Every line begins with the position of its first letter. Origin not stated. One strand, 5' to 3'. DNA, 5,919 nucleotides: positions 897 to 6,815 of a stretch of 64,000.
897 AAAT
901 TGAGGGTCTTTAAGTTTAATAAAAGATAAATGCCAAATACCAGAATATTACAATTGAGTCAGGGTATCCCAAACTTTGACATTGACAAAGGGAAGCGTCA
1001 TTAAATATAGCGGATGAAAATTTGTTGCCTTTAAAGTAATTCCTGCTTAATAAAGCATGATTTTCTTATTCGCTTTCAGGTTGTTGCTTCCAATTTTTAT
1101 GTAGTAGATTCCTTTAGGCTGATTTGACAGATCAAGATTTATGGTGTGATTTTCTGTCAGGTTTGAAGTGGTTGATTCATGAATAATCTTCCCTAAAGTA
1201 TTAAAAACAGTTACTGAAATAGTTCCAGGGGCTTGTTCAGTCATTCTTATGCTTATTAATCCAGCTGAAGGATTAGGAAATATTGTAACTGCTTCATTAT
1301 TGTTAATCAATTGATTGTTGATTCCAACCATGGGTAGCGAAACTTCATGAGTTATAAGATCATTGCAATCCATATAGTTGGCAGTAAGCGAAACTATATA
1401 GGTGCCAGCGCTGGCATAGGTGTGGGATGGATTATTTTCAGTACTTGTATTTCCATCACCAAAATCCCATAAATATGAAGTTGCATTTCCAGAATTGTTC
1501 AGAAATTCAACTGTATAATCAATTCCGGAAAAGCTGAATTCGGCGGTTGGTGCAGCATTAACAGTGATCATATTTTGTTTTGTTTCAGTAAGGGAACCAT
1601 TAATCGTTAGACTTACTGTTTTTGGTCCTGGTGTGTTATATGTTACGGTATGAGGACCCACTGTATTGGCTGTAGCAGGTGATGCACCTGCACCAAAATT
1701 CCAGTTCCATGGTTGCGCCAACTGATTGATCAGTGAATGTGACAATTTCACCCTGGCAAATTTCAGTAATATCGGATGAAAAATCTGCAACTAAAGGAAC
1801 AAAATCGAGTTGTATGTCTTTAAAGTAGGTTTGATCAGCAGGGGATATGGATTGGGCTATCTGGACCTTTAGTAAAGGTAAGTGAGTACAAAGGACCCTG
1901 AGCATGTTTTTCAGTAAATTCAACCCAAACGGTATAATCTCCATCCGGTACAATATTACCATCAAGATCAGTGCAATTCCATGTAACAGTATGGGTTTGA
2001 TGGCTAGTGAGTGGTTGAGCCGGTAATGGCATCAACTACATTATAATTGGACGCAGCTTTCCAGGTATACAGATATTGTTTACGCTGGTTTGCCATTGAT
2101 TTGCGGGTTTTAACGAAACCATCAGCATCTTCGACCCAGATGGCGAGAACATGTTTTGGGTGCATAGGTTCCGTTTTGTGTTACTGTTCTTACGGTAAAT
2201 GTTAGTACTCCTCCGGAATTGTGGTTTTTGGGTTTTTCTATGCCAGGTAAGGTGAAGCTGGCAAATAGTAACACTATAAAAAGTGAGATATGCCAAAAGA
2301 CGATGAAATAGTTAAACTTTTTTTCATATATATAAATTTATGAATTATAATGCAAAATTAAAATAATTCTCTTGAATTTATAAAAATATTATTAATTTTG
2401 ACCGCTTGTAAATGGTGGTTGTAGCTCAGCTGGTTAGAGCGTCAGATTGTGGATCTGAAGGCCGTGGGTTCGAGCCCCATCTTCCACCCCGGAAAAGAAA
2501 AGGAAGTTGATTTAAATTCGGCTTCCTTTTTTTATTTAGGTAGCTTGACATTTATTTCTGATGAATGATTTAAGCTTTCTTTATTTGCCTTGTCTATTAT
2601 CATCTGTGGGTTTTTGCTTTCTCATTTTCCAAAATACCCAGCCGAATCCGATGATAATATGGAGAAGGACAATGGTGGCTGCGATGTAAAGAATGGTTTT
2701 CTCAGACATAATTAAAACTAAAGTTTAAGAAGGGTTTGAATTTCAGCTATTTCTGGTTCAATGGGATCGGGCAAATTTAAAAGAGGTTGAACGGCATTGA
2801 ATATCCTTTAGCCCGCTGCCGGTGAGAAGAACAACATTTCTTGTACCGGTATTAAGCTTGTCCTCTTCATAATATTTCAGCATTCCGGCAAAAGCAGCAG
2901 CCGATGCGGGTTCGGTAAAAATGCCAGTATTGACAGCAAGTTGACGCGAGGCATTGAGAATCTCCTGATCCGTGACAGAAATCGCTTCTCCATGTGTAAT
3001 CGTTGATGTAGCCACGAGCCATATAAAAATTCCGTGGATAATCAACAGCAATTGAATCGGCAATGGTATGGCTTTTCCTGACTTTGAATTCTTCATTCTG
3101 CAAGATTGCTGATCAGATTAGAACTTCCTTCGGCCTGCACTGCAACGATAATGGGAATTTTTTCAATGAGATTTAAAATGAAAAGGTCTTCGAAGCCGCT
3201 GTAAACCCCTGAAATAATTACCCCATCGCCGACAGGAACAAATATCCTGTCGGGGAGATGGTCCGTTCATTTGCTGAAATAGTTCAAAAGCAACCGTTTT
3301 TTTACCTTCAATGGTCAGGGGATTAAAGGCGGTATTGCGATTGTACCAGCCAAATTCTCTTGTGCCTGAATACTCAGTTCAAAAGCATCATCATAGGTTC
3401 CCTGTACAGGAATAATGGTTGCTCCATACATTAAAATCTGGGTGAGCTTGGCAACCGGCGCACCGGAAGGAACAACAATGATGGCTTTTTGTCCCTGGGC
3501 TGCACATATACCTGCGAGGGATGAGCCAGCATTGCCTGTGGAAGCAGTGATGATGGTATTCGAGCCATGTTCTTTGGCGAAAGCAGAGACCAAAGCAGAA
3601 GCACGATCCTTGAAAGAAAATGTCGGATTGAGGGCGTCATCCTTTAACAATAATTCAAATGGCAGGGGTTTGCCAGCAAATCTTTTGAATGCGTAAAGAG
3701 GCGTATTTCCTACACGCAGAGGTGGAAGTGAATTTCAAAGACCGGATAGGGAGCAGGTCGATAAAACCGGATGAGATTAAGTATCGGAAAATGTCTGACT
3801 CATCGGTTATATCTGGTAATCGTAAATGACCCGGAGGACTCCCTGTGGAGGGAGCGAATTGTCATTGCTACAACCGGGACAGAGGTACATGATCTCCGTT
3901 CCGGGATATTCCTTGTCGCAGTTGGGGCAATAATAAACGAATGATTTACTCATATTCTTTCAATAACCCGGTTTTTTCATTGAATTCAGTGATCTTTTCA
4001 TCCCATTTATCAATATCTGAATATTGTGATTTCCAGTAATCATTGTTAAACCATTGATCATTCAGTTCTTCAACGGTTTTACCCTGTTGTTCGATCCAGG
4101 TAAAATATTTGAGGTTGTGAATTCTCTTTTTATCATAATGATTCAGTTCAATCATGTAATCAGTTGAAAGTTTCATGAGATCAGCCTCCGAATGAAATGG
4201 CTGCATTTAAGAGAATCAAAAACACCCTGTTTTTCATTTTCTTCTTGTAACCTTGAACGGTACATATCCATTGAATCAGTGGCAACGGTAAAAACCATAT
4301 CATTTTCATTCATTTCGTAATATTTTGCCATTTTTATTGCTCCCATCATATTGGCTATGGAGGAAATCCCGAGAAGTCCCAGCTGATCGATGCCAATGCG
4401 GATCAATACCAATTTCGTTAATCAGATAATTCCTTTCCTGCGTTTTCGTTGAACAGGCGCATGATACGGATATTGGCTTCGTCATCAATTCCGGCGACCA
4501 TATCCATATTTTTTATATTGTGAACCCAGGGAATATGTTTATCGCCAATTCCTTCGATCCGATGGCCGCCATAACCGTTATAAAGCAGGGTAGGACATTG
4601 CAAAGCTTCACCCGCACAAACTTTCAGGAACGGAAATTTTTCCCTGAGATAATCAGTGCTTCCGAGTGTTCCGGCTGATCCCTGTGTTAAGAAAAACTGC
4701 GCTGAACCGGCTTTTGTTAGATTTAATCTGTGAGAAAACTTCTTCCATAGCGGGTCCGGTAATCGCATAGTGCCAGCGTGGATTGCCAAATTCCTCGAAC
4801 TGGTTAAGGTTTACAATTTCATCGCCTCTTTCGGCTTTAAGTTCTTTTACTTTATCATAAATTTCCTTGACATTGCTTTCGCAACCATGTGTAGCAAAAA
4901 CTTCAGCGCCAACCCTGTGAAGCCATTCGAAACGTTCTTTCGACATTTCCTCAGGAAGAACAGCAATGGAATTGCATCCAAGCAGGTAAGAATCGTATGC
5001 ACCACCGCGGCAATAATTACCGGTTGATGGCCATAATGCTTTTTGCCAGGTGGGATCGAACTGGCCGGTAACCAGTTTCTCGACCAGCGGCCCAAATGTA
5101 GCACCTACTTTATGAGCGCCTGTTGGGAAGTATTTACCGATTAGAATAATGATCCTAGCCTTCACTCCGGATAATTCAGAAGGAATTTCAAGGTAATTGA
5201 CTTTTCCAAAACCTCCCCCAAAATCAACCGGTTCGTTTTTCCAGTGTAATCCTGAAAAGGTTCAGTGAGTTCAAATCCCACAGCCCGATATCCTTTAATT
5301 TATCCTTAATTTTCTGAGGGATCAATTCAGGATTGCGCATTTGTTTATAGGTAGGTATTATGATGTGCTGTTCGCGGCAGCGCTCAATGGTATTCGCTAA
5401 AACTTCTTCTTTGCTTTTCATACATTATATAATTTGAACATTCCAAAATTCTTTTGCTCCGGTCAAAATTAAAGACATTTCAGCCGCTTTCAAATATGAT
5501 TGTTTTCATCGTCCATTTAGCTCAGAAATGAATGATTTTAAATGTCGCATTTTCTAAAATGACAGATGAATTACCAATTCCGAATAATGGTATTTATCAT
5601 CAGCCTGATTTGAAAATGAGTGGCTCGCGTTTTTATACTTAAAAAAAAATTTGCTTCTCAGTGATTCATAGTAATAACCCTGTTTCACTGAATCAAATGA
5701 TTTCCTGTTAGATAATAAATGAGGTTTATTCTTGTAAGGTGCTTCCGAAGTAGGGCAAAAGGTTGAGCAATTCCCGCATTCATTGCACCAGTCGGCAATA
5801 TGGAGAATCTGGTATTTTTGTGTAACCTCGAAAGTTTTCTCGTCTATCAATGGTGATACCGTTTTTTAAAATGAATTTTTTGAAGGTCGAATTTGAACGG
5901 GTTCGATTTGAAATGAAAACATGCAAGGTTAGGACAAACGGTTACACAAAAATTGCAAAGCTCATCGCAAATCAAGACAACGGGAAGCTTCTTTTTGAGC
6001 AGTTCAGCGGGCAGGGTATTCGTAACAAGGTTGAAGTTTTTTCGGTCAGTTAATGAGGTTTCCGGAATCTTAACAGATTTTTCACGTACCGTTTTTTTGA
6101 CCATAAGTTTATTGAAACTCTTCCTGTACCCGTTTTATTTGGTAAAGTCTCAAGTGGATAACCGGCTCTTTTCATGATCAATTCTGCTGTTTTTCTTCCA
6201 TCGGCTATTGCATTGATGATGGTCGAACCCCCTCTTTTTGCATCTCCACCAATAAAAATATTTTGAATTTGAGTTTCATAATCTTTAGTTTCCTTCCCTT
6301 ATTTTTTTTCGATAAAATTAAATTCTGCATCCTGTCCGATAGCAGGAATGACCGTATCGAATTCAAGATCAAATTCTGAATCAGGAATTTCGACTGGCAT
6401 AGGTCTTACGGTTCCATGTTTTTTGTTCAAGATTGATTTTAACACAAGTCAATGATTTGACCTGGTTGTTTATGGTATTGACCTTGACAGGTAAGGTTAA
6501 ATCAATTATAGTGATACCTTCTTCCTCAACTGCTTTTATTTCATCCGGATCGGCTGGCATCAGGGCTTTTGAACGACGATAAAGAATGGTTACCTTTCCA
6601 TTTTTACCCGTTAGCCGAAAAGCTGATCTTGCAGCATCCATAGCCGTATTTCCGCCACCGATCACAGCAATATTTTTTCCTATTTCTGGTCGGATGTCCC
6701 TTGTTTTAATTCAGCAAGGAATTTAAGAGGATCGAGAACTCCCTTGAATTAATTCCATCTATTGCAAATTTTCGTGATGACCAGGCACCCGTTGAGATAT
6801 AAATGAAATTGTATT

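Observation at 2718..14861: MocA / YgfK / xanthine-dehydrogenase island in which YgfK is operonic with a CDF transporter and two fold-type-II PLP enzymes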

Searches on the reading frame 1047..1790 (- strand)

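Call 6: search_protein_families(library=pfam, proteins=[window:1047-1790:-], max_evalue=0.01)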
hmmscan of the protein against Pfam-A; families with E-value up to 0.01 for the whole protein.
window:1047-1790:- (247 aa): 4 families
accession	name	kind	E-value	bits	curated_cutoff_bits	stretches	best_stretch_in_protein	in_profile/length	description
PF18911.6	PKD_4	-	2.7e-19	69.4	27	2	98-138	28-69/85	PKD domain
PF00801.26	PKD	-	9e-15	54.9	23.5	1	93-138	16-66/80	PKD domain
PF18962.6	Por_Secre_tail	-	2.2e-14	53.9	27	1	170-245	1-74/75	Secretion system C-terminal sorting domain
PF11589.14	DUF3244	-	1.8e-06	28.3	25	1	186-237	37-87/96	Domain of unknown function (DUF3244)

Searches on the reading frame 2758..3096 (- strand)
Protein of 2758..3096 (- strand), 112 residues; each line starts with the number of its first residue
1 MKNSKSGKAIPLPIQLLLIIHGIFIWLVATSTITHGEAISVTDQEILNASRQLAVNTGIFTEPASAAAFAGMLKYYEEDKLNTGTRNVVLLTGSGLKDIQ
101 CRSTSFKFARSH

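Call 7: search_protein_families(library=ncbifam, proteins=[window:2758-3096:-], max_evalue=0.01)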
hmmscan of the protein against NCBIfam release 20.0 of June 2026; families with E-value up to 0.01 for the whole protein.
window:2758-3096:- (112 aa): 18 families
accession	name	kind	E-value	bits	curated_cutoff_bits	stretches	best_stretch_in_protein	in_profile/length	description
NF004170.0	PRK05638.1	equivalog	5.3e-11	41.7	421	1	34-99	294-359/442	threonine synthase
NF006050.0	PRK08197.1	equivalog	6.5e-11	41.6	303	1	33-105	319-391/406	threonine synthase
TIGR00260.1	thrC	equivalog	2.9e-09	36.6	167.1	1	27-98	260-338/340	threonine synthase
NF005035.0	PRK06450.1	equivalog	8.5e-09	34.7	301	1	33-97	280-336/338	threonine synthase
NF006205.0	PRK08329.1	equivalog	1.2e-08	34.3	358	1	34-97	283-345/347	threonine synthase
NF004996.0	PRK06381.1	equivalog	8.1e-08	31.6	266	1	34-94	259-317/319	threonine synthase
NF053679.1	CysteaSynCapA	equivalog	6.1e-05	22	600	1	37-96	253-312/329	cysteate synthase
TIGR03844.1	cysteate_syn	equivalog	9e-05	21.4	324.9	1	33-104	317-388/398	cysteate synthase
NF006094.0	PRK08246.1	subfamily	0.0001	21.8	331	1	34-94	244-302/310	serine/threonine dehydratase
NF010376.0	PRK13803.1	equivalog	0.0002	20.4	819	1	39-105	529-594/600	bifunctional phosphoribosylanthranilate isomerase/tryptophan synthase subunit beta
NF004771.0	PRK06110.1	equivalog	0.00047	19.4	317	1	37-95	251-306/323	threonine dehydratase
TIGR01137.1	cysta_beta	equivalog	0.002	16.9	510.25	1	37-95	245-302/457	cystathionine beta-synthase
NF006674.0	PRK09224.1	subfamily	0.0026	16.5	577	1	36-94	255-312/508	threonine ammonia-lyase IlvA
NF009057.0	PRK12391.1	equivalog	0.0027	16.3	366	1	29-101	348-421/441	TrpB-like pyridoxal phosphate-dependent enzyme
TIGR00263.1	trpB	equivalog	0.0032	16.6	392.45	1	38-100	319-379/385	tryptophan synthase subunit beta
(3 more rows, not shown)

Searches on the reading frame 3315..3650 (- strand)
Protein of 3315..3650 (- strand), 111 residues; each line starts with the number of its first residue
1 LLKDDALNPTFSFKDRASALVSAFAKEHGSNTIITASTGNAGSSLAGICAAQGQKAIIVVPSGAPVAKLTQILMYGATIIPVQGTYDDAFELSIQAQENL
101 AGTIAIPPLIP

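Call 7: search_protein_families(library=ncbifam, proteins=[window:3315-3650:-], max_evalue=0.01)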
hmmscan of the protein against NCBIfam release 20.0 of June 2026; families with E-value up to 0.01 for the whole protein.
window:3315-3650:- (111 aa): 36 families (the best 25 are shown)
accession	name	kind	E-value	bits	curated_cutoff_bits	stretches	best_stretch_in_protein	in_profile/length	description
TIGR00260.1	thrC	equivalog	6.4e-23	81.5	167.1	1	2-96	42-143/340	threonine synthase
NF005035.0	PRK06450.1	equivalog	1.4e-21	76.7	301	1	2-91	69-158/338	threonine synthase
NF004170.0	PRK05638.1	equivalog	2.1e-19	69.4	421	1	2-93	84-175/442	threonine synthase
NF006050.0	PRK08197.1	equivalog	1.1e-17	64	303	1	2-98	100-196/406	threonine synthase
NF006094.0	PRK08246.1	subfamily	6.4e-14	52.1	331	1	2-99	41-137/310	serine/threonine dehydratase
NF004996.0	PRK06381.1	equivalog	7.4e-13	48.2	266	1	2-95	35-128/319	threonine synthase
NF009130.0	PRK12483.1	subfamily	8.6e-13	47.7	801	1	2-107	56-161/521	threonine ammonia-lyase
NF007989.0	PRK10717.1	equivalog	1.8e-12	47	387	1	3-89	34-125/334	cysteine synthase A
NF005680.0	PRK07476.1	equivalog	2.5e-12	46.4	413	1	2-108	42-148/326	hydroxyectoine utilization dehydratase EutB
NF006058.0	PRK08206.1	equivalog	1.8e-11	43.2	276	1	23-99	109-185/402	diaminopropionate ammonia-lyase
TIGR01127.1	ilvA_1Cterm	equivalog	3.4e-11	42.8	378.75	1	2-99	19-117/380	threonine ammonia-lyase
TIGR01124.1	ilvA_2Cterm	equivalog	5e-11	41.9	411.3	1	2-100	36-135/499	threonine ammonia-lyase, biosynthetic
NF006674.0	PRK09224.1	subfamily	7.4e-11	41.4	577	1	2-101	44-144/508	threonine ammonia-lyase IlvA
TIGR01136.1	cysKM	subfamily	8.8e-11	41.7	344.15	1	2-85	25-112/299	cysteine synthase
TIGR02991.1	ectoine_eutB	equivalog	1.2e-10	40.8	413.35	1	2-108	38-144/317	hydroxyectoine utilization dehydratase EutB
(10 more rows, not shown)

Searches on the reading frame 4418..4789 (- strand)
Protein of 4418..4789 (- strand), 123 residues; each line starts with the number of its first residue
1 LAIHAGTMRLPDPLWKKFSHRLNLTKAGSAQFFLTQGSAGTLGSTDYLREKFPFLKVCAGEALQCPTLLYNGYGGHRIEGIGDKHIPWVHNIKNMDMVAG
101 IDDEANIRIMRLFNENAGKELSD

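Call 7: search_protein_families(library=ncbifam, proteins=[window:4418-4789:-], max_evalue=0.01)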
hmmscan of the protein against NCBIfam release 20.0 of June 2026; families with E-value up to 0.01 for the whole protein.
window:4418-4789:- (123 aa): 4 families
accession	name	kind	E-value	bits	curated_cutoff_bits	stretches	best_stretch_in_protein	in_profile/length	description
TIGR01139.1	cysK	equivalog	1.3e-08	34.5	350.95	1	32-116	167-252/298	cysteine synthase A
TIGR01136.1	cysKM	subfamily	2.1e-08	33.9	344.15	1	31-115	166-251/299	cysteine synthase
TIGR03945.1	PLP_SbnA_fam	equivalog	0.0031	16.6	349.95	1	32-113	170-251/304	2,3-diaminopropionate biosynthesis protein SbnA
NF007989.0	PRK10717.1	equivalog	0.0097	15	387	0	33-116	182-272/334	cysteine synthase A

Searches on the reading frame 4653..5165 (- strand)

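Call 7: search_protein_families(library=ncbifam, proteins=[window:4653-5165:-], max_evalue=0.01)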
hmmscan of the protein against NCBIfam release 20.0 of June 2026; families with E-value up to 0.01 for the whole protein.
window:4653-5165:- (170 aa): 15 families
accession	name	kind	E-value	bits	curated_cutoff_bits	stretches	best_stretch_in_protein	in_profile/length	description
TIGR01136.1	cysKM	subfamily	9.1e-13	48.2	344.15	1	44-149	61-162/299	cysteine synthase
TIGR01139.1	cysK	equivalog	8.3e-12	44.9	350.95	1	44-142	61-158/298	cysteine synthase A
NF007989.0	PRK10717.1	equivalog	1e-10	41.2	387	1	48-149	73-176/334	cysteine synthase A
TIGR01137.1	cysta_beta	equivalog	2.8e-08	32.9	510.25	1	33-150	56-170/457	cystathionine beta-synthase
NF008735.0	PRK11761.1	equivalog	3.6e-08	33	413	1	49-158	72-175/296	cysteine synthase CysM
TIGR01138.1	cysM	equivalog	7.6e-07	28.9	394.2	1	14-162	34-175/290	cysteine synthase B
NF006058.0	PRK08206.1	equivalog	3.8e-06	25.6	276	1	48-163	124-237/402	diaminopropionate ammonia-lyase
TIGR03945.1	PLP_SbnA_fam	equivalog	3.8e-05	22.9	349.95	1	15-149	34-169/304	2,3-diaminopropionate biosynthesis protein SbnA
TIGR01127.1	ilvA_1Cterm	equivalog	0.00093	18.3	378.75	1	39-119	47-124/380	threonine ammonia-lyase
TIGR01124.1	ilvA_2Cterm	equivalog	0.00096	17.9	411.3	1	46-115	71-137/499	threonine ammonia-lyase, biosynthetic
NF053679.1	CysteaSynCapA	equivalog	0.0011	17.9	600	1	59-148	86-173/329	cysteate synthase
TIGR03528.1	2_3_DAP_am_ly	equivalog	0.0013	17.4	532.25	1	48-163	121-235/396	diaminopropionate ammonia-lyase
TIGR01747.1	diampropi_NH3ly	subfamily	0.0015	17.4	274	1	47-163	101-216/376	diaminopropionate ammonia-lyase family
NF004996.0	PRK06381.1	equivalog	0.0045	16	266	1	48-104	71-128/319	threonine synthase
NF005147.0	PRK06608.1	equivalog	0.0062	15.4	380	1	41-95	74-128/339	serine/threonine dehydratase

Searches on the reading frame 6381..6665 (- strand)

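Call 7: search_protein_families(library=ncbifam, proteins=[window:6381-6665:-], max_evalue=0.01)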
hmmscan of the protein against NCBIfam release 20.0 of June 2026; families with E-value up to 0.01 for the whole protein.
window:6381-6665:- (94 aa): 12 families
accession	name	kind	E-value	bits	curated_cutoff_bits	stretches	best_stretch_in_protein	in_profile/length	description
TIGR03315.1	Se_ygfK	equivalog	4.7e-18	64.1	835.3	1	1-82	671-746/1012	putative selenate reductase subunit YgfK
NF009410.0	PRK12771.1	subfamily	1.5e-17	63.4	516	1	2-83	274-354/566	NAD(P)-binding protein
NF009454.0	PRK12814.1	equivalog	1.5e-17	63.2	916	1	2-78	329-402/657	putative NADPH-dependent glutamate synthase small subunit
NF009414.0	PRK12778.1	equivalog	1.5e-16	59.8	1103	1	2-80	576-653/752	bifunctional dihydroorotate dehydrogenase B NAD binding subunit/NADPH-dependent glutamate synthase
TIGR01316.1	gltA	equivalog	1.6e-14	53.6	471.75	1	1-82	277-356/449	NADPH-dependent glutamate synthase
NF009415.0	PRK12779.1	equivalog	1.8e-14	52.7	1519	1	1-65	452-513/944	putative bifunctional glutamate synthase subunit beta/2-polyprenylphenol hydroxylase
NF009409.0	PRK12770.1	subfamily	1.9e-13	50.2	343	1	2-85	179-259/360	putative glutamate synthase subunit beta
NF010590.0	PRK13984.1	equivalog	2.7e-12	45.7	946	1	1-77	428-508/611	putative oxidoreductase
NF009413.0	PRK12775.1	equivalog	2.6e-10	38.8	1895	1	2-80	577-654/1006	putative trifunctional 2-polyprenylphenol hydroxylase/glutamate synthase subunit beta/ferritin domain-containing protein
TIGR01318.1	gltD_gamma_fam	subfamily_domain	3e-10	39.3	482.95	1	2-75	288-360/467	glutamate synthase, small subunit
NF009408.0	PRK12769.1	equivalog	5.3e-09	34.8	1003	1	2-76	474-547/659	formate-dependent uric acid utilization protein AegA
NF009451.0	PRK12809.1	equivalog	7.8e-06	24.4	1154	1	2-54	457-507/639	formate-dependent uric acid utilization protein YgfT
